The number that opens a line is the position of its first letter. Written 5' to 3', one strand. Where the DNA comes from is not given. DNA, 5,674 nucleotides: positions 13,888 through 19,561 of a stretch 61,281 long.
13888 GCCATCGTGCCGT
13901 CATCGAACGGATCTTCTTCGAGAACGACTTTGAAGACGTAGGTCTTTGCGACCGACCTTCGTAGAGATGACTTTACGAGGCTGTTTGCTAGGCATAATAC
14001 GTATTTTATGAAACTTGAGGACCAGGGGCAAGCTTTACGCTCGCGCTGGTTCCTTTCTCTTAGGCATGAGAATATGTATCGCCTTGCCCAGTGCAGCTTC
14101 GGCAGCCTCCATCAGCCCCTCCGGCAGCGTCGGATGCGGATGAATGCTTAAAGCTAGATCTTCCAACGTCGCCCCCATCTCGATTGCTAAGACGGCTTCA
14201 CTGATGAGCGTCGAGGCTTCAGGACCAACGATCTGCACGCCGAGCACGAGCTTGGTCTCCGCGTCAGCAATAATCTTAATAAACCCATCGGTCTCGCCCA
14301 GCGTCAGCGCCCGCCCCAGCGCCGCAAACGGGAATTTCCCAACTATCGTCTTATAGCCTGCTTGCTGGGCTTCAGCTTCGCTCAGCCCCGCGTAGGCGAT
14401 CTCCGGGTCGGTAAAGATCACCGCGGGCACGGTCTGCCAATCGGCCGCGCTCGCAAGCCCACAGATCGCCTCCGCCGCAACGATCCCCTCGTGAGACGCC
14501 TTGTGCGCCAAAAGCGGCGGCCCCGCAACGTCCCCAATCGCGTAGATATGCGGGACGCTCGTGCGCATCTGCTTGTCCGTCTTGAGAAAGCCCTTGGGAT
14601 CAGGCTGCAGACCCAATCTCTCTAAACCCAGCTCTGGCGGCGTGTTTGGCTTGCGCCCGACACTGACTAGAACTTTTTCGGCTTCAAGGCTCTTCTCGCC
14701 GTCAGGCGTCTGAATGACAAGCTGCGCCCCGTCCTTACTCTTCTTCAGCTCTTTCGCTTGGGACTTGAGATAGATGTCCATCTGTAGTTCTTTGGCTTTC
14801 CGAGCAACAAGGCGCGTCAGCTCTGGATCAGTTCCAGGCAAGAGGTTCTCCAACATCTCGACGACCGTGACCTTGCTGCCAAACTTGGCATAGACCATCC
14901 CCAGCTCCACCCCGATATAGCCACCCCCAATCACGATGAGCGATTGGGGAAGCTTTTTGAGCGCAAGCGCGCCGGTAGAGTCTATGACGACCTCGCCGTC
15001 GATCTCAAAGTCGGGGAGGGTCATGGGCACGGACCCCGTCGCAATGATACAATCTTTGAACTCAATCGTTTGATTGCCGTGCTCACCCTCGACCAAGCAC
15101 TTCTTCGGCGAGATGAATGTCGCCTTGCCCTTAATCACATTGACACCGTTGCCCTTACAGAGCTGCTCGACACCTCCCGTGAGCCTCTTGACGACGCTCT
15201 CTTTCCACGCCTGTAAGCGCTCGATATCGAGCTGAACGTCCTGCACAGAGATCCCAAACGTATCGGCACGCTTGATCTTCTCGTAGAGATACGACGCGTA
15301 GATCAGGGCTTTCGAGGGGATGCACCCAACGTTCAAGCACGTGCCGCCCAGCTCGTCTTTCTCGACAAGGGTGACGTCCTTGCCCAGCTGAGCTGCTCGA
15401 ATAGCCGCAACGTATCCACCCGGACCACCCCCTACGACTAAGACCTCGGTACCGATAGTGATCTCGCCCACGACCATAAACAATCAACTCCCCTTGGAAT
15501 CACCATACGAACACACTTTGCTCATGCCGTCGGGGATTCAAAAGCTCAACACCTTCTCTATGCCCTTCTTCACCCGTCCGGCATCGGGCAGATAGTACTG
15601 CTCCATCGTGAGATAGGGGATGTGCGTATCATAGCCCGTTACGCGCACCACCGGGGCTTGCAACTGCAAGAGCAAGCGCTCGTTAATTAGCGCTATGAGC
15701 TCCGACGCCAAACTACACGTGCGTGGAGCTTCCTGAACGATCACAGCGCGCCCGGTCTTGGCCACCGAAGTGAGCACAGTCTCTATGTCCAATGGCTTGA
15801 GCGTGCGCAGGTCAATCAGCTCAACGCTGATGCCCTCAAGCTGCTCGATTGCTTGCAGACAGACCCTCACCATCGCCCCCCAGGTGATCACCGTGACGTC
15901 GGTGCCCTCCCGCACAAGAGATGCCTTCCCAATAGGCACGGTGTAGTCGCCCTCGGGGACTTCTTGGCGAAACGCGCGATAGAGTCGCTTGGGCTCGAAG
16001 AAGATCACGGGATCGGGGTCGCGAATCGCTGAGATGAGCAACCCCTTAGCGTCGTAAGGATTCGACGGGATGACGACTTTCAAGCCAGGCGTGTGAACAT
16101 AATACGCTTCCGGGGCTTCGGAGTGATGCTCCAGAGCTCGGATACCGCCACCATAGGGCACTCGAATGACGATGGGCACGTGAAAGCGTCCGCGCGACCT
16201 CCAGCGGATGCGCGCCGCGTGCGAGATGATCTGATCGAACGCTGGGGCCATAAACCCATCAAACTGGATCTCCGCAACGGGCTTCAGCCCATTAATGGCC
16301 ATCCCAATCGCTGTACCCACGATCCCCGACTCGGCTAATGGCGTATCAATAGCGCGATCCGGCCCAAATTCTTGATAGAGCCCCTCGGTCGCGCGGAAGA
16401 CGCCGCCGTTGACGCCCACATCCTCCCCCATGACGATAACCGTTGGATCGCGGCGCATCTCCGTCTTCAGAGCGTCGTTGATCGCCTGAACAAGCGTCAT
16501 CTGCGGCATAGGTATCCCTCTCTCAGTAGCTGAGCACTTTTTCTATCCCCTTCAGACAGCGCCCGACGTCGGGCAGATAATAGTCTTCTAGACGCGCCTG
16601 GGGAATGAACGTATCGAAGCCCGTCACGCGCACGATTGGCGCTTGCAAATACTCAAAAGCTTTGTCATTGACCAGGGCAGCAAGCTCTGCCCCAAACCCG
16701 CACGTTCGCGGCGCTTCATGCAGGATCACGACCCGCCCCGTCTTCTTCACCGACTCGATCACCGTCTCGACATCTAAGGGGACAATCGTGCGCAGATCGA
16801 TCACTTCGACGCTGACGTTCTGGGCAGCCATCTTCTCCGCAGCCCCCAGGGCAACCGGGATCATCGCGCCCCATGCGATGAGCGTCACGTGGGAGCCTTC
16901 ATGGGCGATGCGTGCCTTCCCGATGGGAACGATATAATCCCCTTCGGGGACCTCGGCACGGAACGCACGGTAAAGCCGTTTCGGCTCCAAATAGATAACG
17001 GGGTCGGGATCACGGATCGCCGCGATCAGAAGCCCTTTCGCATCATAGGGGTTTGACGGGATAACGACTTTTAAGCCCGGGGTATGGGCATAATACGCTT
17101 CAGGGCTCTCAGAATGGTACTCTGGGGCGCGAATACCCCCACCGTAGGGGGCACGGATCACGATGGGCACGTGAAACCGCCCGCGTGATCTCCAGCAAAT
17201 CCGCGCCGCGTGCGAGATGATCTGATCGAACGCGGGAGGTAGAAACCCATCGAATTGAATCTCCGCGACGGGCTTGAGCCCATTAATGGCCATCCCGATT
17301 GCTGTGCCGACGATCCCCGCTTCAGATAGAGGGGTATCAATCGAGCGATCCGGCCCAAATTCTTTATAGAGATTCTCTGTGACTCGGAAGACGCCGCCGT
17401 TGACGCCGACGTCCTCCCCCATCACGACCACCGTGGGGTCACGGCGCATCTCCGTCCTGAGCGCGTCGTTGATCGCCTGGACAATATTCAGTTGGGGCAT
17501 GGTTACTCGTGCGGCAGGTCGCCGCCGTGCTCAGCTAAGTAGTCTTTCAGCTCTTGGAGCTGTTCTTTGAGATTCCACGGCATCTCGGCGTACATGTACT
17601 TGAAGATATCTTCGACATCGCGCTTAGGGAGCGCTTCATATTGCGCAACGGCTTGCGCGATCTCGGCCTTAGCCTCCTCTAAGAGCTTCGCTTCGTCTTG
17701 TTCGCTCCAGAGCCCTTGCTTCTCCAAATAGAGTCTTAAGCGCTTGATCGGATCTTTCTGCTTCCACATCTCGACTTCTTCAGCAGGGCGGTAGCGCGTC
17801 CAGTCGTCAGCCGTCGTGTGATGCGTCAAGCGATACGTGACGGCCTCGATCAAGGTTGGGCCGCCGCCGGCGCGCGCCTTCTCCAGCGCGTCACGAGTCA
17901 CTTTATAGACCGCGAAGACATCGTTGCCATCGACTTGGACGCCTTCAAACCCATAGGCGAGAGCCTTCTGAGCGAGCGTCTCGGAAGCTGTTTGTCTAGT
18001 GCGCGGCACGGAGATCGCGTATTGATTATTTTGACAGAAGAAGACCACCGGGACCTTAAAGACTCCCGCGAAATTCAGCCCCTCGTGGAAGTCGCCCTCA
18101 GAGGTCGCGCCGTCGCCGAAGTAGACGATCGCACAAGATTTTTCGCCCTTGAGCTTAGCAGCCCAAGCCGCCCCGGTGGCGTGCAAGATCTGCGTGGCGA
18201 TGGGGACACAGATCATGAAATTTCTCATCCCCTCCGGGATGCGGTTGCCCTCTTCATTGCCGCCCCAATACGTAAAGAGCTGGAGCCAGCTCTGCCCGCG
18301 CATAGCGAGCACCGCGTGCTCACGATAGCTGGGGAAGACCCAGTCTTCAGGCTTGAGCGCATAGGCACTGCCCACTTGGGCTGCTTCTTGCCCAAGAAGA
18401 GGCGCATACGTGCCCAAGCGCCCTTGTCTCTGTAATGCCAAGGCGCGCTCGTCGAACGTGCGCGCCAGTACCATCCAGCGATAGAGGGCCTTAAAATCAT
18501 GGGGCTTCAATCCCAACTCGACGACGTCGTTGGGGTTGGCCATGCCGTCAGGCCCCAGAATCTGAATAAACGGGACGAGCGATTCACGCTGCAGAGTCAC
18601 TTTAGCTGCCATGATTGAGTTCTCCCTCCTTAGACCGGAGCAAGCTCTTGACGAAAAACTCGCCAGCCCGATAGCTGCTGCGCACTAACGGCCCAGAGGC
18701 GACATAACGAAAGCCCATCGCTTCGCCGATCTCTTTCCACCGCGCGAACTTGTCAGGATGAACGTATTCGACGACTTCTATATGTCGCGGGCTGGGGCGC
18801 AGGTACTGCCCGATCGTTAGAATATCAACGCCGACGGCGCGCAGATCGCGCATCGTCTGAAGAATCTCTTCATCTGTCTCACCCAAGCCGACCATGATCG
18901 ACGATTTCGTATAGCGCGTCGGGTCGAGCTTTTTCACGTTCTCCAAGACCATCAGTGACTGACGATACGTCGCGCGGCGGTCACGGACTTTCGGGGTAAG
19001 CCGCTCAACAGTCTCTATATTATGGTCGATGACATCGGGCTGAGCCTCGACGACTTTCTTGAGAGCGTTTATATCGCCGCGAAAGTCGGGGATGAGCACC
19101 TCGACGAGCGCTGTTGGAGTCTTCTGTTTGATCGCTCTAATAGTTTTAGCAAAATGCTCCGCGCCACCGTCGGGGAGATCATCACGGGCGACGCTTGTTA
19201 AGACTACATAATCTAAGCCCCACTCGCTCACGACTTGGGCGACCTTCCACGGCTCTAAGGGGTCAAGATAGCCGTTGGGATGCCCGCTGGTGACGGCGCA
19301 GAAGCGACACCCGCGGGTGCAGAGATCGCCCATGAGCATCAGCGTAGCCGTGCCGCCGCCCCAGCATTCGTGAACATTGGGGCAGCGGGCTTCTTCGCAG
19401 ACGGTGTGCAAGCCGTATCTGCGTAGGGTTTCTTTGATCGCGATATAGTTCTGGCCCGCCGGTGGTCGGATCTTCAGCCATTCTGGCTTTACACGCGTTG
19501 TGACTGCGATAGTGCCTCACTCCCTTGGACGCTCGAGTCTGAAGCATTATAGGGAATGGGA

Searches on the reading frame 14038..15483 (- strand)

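Call 69: search_protein_families(library=pfam, proteins=[window:14038-15483:-], max_evalue=0.00001)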
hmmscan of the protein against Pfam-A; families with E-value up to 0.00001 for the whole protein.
window:14038-15483:- (482 aa): 10 families
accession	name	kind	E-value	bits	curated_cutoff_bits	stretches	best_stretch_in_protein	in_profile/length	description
PF07992.20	Pyr_redox_2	-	1.6e-72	244.9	26.1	1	13-333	2-291/291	Pyridine nucleotide-disulphide oxidoreductase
PF02852.28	Pyr_redox_dim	-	1.3e-38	132.1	25.3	1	352-461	1-110/110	Pyridine nucleotide-disulphide oxidoreductase, dimerisation domain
PF00070.33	Pyr_redox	-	1.8e-24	86.5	22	1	182-253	2-74/82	Pyridine nucleotide-disulphide oxidoreductase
PF01134.28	GIDA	-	3.3e-13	49.9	22.1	1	14-151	2-150/391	Glucose inhibited division protein A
PF13738.12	Pyr_redox_3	-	1.6e-12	47.7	30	1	137-317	120-305/305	Pyridine nucleotide-disulphide oxidoreductase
PF01266.30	DAO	-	2e-11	44.4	27.9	0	14-48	2-38/353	FAD dependent oxidoreductase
PF12831.13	FAD_oxidored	-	5.3e-10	39.6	27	1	13-54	1-43/416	FAD dependent oxidoreductase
PF03486.20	HI0933_like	-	1.6e-09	38.1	50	0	13-45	2-34/244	HI0933-like protein Rossmann domain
PF00890.30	FAD_binding_2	-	1.6e-08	34.6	20.4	1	14-45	2-33/414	FAD binding domain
PF13450.12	NAD_binding_8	-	5.1e-07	30.3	21.9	0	16-49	1-35/68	NAD(P)-binding Rossmann-like domain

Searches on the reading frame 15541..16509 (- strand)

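Call 69: search_protein_families(library=pfam, proteins=[window:15541-16509:-], max_evalue=0.00001)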
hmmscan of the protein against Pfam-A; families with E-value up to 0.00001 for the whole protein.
window:15541-16509:- (323 aa): 2 families
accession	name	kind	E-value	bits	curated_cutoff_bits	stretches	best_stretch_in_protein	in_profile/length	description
PF02779.29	Transket_pyr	-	9.2e-47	159.4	27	1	4-178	3-173/174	Transketolase, pyrimidine binding domain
PF02780.25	Transketolase_C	-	6.1e-38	130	25.9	1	194-313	1-124/124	Transketolase, C-terminal domain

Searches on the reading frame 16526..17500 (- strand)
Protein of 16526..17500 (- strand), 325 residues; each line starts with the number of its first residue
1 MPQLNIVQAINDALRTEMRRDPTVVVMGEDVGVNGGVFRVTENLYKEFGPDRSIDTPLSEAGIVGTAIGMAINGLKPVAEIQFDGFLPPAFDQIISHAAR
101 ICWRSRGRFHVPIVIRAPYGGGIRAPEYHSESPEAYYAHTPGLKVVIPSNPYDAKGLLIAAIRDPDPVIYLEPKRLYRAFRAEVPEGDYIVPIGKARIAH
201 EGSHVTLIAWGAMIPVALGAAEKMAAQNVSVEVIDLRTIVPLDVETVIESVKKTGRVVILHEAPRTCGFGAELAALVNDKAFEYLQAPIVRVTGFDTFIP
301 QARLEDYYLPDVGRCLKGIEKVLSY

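Call 69: search_protein_families(library=pfam, proteins=[window:16526-17500:-], max_evalue=0.00001)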
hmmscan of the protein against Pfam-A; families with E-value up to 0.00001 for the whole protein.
window:16526-17500:- (325 aa): 2 families
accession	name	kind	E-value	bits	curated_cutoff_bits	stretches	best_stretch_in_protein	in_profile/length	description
PF02779.29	Transket_pyr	-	3.4e-45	154.2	27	1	4-178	3-173/174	Transketolase, pyrimidine binding domain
PF02780.25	Transketolase_C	-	4.4e-41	140.1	25.9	1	194-312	1-121/124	Transketolase, C-terminal domain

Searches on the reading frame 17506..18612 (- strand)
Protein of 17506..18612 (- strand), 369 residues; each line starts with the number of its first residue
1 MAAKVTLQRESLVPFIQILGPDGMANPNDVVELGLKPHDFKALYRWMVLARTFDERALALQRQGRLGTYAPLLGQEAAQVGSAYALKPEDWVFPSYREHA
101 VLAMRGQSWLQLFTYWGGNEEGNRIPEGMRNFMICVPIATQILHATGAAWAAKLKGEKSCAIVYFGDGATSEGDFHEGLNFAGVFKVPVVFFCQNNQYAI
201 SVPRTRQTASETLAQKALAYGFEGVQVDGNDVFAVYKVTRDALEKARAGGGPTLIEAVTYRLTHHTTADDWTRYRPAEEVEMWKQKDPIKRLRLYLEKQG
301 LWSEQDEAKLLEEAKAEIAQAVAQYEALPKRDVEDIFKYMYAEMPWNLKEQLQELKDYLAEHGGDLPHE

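Call 69: search_protein_families(library=pfam, proteins=[window:17506-18612:-], max_evalue=0.00001)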
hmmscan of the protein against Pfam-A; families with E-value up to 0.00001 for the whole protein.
window:17506-18612:- (369 aa): 1 family
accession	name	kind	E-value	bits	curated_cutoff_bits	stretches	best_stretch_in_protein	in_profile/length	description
PF00676.26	E1_dh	-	6.6e-94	314.7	22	1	44-332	1-298/300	Dehydrogenase E1 component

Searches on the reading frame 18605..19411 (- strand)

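Call 69: search_protein_families(library=pfam, proteins=[window:18605-19411:-], max_evalue=0.00001)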
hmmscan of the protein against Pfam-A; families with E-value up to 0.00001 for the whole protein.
window:18605-19411:- (269 aa): 1 family
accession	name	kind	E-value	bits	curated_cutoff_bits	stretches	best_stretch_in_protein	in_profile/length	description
PF04055.27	Radical_SAM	-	8.7e-22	78.5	29.5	1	27-190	3-166/166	Radical SAM superfamily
